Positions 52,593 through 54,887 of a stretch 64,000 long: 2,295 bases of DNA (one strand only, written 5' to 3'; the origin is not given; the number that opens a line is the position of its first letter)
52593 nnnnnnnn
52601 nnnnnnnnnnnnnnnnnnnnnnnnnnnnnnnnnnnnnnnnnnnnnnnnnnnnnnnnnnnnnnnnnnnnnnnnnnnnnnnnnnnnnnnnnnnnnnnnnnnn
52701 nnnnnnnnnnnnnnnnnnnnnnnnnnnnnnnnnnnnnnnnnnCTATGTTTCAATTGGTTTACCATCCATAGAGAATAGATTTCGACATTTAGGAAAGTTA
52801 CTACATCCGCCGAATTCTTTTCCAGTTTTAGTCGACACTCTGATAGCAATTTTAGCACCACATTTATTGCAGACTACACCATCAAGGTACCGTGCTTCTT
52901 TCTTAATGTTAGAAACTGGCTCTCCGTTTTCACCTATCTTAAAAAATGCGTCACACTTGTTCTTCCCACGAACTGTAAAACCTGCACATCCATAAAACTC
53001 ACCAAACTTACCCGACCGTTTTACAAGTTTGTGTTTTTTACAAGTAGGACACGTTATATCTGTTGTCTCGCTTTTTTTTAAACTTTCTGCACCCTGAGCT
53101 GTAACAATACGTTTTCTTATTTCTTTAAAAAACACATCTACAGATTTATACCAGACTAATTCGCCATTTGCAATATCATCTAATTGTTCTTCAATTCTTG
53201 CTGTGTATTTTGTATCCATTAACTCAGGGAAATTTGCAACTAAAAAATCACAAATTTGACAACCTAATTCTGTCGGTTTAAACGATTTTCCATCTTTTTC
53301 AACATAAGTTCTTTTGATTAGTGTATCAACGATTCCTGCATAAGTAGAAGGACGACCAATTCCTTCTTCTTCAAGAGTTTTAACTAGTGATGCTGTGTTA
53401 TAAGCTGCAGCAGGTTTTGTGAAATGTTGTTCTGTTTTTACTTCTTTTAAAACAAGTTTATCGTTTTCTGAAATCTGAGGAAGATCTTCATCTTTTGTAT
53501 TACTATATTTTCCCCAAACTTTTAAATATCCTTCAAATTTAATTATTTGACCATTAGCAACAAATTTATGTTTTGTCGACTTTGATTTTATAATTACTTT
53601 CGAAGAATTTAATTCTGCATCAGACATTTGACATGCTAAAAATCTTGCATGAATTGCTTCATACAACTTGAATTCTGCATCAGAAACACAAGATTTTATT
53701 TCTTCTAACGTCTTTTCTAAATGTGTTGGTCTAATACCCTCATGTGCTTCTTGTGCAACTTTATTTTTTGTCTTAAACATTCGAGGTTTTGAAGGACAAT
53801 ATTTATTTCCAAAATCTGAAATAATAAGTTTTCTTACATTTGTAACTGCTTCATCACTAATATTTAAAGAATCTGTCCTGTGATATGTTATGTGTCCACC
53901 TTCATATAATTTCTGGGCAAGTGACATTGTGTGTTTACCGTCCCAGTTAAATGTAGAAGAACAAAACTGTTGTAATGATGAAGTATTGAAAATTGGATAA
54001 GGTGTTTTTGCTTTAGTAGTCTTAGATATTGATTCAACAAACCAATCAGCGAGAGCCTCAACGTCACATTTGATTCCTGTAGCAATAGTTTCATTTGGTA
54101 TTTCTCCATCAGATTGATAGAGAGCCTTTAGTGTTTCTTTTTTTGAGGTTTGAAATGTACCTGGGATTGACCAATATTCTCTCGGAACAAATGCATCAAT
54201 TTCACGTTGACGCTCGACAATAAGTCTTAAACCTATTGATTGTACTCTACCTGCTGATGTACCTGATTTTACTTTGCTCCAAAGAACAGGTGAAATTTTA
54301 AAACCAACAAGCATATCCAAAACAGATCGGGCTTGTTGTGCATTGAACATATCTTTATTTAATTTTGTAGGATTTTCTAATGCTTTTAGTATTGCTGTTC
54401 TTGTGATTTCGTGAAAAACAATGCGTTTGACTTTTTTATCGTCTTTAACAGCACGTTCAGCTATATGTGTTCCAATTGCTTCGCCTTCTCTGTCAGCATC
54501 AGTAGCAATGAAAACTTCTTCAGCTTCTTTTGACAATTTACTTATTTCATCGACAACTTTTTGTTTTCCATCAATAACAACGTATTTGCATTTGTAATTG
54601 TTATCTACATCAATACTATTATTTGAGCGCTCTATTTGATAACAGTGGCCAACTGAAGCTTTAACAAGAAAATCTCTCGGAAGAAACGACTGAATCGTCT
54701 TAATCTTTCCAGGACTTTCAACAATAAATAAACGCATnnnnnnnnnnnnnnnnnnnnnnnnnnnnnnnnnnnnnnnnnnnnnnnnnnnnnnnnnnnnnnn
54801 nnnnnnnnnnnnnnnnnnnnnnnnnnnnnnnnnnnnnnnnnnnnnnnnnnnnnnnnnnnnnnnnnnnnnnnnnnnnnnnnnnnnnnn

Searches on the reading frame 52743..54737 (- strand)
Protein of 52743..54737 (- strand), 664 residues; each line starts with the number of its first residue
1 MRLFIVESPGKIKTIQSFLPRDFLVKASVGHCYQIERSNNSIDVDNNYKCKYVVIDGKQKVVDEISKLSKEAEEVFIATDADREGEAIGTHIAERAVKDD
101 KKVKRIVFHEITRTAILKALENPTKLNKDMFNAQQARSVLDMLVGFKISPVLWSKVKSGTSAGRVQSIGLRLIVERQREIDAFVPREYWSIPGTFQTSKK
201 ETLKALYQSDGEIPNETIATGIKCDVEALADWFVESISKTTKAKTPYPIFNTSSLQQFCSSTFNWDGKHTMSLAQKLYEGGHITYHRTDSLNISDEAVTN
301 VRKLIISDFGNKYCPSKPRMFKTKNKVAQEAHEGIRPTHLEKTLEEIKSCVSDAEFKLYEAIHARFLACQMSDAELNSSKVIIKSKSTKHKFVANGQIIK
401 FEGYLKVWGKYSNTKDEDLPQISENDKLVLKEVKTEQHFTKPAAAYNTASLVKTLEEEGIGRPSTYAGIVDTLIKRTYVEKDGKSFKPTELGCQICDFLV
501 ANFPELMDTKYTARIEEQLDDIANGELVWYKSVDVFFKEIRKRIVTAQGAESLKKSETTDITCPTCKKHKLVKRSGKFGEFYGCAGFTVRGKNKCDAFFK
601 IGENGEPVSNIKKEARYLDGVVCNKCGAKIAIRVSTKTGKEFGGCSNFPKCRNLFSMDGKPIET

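Call 8: search_protein_families(library=phrogs, proteins=[window:52743-54737:-], max_evalue=0.00001)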
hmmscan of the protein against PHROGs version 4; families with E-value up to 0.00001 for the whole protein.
window:52743-54737:- (664 aa): 2 families
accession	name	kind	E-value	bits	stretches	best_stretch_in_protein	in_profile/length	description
phrog_13226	-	unknown function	2.2e-140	470.5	1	1-652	2-711/726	-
phrog_21557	-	unknown function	4.7e-06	27.4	0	555-587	209-241/249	-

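Call 26: search_protein_families(library=pfam, proteins=[window:52743-54737:-], max_evalue=0.001)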
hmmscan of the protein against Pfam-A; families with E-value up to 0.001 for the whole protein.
window:52743-54737:- (664 aa): 4 families
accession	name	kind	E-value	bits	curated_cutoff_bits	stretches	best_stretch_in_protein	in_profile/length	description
PF01131.25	Topoisom_bac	-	1.4e-118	396.9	35.1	1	126-530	2-407/411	DNA topoisomerase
PF01751.28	Toprim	-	1.1e-18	67.6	23.1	1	3-111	2-96/96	Toprim domain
PF01396.24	Zn_ribbon_Top1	-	2.9e-15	56.2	32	2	621-654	2-33/39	Topoisomerase DNA binding C4 zinc finger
PF13662.12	Toprim_4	-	0.00037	21.1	25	1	48-106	20-84/85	Toprim domain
